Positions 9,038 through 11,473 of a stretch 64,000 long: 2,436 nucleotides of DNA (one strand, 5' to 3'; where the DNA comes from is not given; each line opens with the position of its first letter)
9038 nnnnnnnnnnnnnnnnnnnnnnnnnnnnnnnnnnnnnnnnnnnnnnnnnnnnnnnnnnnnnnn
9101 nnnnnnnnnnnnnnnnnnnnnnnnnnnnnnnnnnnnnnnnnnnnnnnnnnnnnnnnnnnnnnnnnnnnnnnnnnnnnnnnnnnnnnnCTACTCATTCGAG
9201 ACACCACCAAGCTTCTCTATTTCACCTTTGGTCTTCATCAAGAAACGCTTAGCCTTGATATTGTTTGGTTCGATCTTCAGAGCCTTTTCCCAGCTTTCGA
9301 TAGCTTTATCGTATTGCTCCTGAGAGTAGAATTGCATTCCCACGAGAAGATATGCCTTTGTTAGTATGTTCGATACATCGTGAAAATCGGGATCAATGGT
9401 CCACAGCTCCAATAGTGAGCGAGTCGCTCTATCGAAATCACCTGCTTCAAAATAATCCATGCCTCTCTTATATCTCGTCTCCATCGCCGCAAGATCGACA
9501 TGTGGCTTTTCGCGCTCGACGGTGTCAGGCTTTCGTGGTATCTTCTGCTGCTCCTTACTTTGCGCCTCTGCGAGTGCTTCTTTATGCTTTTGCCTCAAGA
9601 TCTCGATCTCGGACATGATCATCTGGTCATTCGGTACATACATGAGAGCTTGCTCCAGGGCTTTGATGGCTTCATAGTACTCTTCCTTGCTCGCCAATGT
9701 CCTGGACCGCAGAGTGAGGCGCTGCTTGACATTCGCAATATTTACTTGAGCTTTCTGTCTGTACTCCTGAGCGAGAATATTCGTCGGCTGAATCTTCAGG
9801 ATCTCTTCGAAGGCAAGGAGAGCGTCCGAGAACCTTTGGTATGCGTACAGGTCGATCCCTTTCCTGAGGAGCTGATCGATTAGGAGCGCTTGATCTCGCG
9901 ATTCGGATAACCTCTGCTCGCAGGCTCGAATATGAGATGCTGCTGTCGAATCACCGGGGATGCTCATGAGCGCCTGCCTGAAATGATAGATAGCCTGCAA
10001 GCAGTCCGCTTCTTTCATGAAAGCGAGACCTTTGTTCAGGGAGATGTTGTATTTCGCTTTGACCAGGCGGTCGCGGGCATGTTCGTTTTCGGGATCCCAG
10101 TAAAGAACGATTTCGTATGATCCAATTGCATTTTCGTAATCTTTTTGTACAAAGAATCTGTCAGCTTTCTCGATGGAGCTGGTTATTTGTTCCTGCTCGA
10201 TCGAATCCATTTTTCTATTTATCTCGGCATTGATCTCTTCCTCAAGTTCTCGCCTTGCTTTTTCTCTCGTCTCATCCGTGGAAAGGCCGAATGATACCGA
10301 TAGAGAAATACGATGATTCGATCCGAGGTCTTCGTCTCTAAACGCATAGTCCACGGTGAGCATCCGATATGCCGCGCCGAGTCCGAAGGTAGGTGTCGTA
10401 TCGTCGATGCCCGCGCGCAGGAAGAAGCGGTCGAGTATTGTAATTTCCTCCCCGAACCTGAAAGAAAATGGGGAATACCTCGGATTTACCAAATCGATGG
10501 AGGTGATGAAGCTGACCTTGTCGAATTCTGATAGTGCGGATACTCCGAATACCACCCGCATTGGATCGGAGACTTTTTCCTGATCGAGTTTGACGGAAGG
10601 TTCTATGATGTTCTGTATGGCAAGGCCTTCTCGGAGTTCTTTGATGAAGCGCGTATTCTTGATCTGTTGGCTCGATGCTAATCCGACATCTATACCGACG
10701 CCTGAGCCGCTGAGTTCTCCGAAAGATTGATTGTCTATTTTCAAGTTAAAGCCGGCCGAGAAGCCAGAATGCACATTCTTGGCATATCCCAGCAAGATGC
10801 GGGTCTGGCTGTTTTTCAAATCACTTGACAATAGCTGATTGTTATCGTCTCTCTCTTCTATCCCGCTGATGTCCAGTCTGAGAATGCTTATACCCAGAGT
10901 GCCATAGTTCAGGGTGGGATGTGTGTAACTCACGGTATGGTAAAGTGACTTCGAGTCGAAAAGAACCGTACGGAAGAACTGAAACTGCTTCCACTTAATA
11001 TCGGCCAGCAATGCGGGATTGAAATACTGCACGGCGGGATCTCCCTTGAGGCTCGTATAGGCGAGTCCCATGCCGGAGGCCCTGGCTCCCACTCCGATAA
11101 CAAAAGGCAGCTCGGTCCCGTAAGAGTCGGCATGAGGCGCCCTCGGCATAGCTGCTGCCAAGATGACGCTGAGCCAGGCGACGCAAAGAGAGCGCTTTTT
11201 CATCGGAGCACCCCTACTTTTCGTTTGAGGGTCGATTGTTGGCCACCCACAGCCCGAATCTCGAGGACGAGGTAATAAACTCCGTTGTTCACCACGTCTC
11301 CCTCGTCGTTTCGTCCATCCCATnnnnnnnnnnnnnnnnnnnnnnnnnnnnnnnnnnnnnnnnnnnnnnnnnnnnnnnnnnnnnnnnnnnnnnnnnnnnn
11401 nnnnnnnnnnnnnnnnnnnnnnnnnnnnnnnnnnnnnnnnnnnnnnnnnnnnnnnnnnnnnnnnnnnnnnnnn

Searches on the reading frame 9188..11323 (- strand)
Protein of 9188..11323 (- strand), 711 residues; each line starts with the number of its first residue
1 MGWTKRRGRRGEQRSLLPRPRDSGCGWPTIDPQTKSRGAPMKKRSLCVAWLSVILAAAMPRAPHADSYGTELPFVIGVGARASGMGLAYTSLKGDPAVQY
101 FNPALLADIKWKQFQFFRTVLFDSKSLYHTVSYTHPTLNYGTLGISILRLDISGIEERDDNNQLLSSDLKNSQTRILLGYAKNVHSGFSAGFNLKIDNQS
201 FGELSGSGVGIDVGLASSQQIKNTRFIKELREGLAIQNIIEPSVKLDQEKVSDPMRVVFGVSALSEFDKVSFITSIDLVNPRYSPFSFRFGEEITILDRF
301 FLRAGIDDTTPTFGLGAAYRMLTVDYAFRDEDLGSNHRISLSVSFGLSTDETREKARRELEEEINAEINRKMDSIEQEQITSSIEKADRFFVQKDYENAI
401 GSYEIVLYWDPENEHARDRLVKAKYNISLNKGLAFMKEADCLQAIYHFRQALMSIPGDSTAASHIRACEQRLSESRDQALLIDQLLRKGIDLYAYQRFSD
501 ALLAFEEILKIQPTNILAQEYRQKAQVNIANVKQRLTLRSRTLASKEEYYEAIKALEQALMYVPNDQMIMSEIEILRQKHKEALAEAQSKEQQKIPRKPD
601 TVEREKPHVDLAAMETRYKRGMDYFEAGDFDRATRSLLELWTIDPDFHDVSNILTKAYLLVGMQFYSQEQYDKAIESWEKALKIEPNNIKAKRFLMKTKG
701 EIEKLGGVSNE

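Call 24: search_protein_families(library=pfam, proteins=[window:9188-11323:-], max_evalue=0.00001)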
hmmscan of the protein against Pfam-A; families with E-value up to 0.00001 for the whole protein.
window:9188-11323:- (711 aa): 6 families
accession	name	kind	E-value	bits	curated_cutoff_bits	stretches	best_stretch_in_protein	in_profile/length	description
PF07719.23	TPR_2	-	2.7e-21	74.3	27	1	656-688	2-34/34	Tetratricopeptide repeat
PF00515.34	TPR_1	-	4.2e-18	64.8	27.8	1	656-688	2-34/34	Tetratricopeptide repeat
PF13414.12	TPR_11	-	2.1e-11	43.8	26.8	1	664-690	3-29/42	TPR repeat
PF14559.12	TPR_19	-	1.8e-10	41.4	25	0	667-696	3-32/68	Tetratricopeptide repeat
PF13428.12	TPR_14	-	3.3e-09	37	23.5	0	657-695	3-41/44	Tetratricopeptide repeat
PF13181.12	TPR_8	-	1.9e-08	34.2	25.7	0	656-688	2-34/34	Tetratricopeptide repeat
